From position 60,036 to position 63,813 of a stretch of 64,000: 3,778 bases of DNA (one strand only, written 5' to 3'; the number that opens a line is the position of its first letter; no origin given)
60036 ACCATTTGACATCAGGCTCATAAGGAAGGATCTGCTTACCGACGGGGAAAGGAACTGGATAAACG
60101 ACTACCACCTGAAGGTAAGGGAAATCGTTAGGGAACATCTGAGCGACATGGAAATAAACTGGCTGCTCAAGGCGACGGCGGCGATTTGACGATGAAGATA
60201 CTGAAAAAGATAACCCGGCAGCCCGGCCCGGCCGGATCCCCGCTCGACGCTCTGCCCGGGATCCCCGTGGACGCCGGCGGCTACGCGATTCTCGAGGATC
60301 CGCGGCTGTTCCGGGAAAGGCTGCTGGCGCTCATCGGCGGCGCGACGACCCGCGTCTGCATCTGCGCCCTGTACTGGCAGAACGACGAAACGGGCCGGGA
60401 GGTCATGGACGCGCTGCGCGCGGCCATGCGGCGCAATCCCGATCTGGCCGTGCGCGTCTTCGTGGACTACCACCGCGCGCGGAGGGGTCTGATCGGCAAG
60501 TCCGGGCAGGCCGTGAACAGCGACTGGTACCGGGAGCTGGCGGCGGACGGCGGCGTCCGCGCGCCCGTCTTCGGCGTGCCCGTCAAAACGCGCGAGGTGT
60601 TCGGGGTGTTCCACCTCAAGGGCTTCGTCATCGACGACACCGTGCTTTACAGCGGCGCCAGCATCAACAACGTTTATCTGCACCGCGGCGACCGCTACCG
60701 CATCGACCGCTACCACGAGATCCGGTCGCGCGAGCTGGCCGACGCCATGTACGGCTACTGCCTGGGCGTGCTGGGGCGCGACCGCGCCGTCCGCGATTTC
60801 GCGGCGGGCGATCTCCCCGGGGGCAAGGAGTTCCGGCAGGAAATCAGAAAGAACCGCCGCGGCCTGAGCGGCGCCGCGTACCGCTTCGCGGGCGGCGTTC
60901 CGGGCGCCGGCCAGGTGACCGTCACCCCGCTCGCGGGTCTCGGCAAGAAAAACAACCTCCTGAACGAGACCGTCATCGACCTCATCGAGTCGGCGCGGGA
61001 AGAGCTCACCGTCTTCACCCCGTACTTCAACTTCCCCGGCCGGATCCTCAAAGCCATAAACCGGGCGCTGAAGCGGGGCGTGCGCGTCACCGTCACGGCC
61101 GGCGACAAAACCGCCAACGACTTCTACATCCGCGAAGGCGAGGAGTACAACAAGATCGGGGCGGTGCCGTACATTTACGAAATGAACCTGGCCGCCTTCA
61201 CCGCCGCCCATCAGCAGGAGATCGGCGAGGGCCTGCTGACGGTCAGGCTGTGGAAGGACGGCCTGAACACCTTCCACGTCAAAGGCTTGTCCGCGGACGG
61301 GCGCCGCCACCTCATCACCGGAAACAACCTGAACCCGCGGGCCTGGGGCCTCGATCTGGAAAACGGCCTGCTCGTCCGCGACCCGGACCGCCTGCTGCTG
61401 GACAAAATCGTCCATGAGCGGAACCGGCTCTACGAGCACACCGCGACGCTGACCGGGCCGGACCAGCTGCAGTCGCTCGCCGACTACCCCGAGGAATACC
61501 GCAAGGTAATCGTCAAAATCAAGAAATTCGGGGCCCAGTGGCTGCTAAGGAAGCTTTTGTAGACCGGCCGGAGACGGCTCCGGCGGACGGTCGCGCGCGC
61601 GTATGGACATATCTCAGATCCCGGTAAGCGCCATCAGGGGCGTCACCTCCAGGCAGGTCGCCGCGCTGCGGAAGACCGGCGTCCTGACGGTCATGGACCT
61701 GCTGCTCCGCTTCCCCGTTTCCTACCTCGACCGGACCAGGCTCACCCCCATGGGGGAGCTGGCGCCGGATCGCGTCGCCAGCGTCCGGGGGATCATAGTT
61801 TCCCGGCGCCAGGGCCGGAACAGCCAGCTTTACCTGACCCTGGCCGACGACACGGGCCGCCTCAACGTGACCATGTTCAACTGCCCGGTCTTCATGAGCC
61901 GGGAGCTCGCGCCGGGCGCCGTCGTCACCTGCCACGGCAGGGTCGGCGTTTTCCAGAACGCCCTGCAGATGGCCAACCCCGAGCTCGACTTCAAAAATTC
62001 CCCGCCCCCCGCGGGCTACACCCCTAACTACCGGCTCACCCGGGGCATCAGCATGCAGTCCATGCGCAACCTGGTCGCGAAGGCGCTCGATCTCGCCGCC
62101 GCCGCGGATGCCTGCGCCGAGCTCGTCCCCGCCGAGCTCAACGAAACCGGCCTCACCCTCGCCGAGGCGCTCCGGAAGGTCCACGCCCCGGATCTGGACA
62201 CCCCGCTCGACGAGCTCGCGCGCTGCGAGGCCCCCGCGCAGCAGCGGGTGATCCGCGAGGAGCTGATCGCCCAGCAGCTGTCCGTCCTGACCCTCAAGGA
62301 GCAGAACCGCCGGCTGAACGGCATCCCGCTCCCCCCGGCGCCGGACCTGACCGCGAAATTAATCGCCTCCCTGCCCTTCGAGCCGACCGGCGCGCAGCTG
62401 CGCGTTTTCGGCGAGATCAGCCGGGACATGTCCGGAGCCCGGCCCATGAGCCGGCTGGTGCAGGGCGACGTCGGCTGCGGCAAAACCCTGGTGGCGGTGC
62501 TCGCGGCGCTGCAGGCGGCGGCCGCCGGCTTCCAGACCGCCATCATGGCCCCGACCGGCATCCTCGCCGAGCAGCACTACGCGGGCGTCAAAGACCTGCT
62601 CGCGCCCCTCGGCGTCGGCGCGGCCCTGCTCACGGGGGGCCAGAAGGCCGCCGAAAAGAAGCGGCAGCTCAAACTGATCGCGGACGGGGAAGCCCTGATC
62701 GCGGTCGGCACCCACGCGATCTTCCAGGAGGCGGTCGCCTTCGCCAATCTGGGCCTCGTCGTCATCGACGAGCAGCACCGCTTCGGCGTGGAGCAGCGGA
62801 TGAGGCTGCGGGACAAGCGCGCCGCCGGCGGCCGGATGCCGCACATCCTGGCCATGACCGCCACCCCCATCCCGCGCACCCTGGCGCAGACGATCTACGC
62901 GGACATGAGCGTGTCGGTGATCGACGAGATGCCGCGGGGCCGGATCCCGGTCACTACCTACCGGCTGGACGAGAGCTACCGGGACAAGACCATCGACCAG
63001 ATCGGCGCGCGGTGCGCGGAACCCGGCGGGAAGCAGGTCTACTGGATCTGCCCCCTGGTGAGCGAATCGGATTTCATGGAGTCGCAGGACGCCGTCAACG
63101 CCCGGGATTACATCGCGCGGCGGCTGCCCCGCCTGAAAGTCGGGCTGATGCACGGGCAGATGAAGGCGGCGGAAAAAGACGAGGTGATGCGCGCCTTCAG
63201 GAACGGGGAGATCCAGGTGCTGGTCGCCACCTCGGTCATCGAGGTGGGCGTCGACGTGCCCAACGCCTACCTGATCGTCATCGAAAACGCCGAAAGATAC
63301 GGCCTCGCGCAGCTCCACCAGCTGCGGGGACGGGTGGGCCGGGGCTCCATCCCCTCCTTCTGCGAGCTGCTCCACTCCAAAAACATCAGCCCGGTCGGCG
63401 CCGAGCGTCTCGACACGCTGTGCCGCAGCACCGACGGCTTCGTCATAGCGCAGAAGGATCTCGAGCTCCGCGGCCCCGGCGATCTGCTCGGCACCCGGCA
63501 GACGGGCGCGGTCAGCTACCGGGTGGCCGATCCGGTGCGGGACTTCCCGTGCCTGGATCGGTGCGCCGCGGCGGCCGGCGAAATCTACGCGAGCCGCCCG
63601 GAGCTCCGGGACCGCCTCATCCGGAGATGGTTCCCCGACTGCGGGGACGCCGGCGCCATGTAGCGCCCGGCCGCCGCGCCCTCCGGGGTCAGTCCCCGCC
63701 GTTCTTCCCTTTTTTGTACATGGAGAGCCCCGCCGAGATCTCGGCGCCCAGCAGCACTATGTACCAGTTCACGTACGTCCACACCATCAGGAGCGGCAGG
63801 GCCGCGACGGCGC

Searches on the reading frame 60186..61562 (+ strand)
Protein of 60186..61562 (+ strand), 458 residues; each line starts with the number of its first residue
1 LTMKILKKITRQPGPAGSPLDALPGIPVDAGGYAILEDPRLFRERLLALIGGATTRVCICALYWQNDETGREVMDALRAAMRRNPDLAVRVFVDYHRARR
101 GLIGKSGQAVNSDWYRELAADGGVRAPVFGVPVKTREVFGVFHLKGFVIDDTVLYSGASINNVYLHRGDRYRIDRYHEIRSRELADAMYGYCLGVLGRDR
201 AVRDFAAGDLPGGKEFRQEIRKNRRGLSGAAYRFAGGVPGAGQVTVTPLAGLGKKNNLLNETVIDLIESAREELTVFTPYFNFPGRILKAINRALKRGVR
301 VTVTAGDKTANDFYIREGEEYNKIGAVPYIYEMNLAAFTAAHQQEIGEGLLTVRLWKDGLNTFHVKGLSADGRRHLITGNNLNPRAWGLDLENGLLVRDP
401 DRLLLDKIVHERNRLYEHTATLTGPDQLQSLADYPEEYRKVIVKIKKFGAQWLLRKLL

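Call 87: search_protein_families(library=pfam, proteins=[window:60186-61562:+], max_evalue=0.00001)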
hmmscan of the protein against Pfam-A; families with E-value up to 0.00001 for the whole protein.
window:60186-61562:+ (458 aa): 2 families
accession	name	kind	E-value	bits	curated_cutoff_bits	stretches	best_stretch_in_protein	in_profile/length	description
PF13091.12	PLDc_2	-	1e-21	77.6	27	2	263-401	1-119/132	PLD-like domain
PF00614.28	PLDc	-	5.9e-08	32.8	21.9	0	139-164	2-28/28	Phospholipase D Active site motif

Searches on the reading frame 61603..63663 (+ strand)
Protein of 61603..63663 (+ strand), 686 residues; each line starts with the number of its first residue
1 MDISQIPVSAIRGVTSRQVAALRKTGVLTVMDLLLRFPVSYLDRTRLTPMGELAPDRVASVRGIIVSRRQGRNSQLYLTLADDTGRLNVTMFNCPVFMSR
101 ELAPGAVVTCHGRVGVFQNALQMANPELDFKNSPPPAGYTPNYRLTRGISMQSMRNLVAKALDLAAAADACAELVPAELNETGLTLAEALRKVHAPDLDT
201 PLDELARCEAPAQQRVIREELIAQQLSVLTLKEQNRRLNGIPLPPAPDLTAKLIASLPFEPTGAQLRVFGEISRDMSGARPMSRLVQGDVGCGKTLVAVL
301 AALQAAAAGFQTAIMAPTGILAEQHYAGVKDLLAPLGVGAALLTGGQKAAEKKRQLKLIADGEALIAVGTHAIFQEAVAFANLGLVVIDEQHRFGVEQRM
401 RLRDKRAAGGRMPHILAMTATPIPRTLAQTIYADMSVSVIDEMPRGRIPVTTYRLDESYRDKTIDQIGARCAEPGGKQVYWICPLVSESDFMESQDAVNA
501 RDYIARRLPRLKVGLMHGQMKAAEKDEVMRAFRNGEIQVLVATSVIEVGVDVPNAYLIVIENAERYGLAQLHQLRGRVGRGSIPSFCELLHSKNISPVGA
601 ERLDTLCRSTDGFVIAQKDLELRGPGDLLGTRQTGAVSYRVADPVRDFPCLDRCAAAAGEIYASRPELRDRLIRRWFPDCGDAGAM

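Call 87: search_protein_families(library=pfam, proteins=[window:61603-63663:+], max_evalue=0.00001)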
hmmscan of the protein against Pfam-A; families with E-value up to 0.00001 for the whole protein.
window:61603-63663:+ (686 aa): 6 families
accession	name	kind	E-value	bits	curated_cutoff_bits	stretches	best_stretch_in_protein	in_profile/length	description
PF00270.35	DEAD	-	5e-23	82.1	26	1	283-428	16-165/167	DEAD/DEAH box helicase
PF00271.37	Helicase_C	-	3.6e-21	75.9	23.5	1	491-580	21-108/110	Helicase conserved C-terminal domain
PF17191.10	RecG_wedge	-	4.6e-16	59.3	23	1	11-162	5-159/162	RecG wedge domain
PF01336.31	tRNA_anti-codon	-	7.6e-10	39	27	1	60-128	2-72/75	OB-fold nucleic acid binding domain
PF19833.4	RecG_dom3_C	-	4.8e-08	33.4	26.8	1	610-666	2-59/87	ATP-dependent DNA helicase RecG, domain 3, C-terminal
PF04851.21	ResIII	-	3e-06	27.7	22.5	1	284-422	26-162/164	Type III restriction enzyme, res subunit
